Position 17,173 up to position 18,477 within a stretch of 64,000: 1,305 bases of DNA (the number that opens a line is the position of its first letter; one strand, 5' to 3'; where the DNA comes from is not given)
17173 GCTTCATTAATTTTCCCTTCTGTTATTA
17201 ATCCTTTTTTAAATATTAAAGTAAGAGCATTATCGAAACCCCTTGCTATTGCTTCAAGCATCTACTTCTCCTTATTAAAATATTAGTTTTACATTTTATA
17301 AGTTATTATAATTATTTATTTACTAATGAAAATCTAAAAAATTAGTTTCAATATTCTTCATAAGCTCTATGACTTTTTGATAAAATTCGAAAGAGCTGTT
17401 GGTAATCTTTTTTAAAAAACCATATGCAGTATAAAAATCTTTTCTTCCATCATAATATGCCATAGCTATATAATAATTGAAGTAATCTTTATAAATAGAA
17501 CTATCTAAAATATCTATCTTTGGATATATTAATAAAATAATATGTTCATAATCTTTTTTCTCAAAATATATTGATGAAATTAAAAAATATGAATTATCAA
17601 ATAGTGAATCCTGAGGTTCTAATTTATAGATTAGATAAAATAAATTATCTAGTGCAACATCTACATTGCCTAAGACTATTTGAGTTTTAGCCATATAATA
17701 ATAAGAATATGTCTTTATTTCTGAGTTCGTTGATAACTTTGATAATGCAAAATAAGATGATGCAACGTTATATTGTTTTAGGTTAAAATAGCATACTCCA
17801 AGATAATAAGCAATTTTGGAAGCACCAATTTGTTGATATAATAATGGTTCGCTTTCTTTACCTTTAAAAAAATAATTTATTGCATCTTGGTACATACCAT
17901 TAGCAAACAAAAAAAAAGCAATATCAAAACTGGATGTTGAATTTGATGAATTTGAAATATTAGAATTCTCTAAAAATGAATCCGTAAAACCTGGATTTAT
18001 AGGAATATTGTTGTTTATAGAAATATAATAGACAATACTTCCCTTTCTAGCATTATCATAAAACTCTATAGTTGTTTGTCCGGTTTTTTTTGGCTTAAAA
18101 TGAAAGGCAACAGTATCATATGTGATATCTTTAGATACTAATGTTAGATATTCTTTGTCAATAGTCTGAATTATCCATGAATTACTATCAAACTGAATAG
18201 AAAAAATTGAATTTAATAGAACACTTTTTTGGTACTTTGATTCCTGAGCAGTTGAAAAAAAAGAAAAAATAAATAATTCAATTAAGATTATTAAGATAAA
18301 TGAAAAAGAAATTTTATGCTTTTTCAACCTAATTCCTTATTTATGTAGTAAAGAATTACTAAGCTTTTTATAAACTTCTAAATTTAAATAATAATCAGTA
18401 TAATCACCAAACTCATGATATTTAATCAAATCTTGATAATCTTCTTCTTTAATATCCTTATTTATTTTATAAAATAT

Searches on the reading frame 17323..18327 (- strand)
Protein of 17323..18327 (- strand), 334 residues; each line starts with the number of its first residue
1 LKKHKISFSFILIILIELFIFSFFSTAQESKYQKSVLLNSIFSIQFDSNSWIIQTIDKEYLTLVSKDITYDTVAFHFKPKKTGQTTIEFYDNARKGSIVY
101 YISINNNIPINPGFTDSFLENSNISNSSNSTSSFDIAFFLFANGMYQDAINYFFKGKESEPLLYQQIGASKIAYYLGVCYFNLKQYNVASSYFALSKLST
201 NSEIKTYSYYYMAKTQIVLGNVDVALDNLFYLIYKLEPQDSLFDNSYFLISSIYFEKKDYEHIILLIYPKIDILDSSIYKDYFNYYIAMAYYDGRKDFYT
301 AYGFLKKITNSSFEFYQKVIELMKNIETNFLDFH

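Call 74: search_protein_families(library=pfam, proteins=[window:17323-18327:-], max_evalue=0.00001)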
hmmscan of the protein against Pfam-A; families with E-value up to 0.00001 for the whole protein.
window:17323-18327:- (334 aa): 1 family
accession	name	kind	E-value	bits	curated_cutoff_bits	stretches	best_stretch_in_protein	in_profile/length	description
PF12895.13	ANAPC3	-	2.7e-06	28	27.2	0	166-229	19-79/82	Anaphase-promoting complex, cyclosome, subunit 3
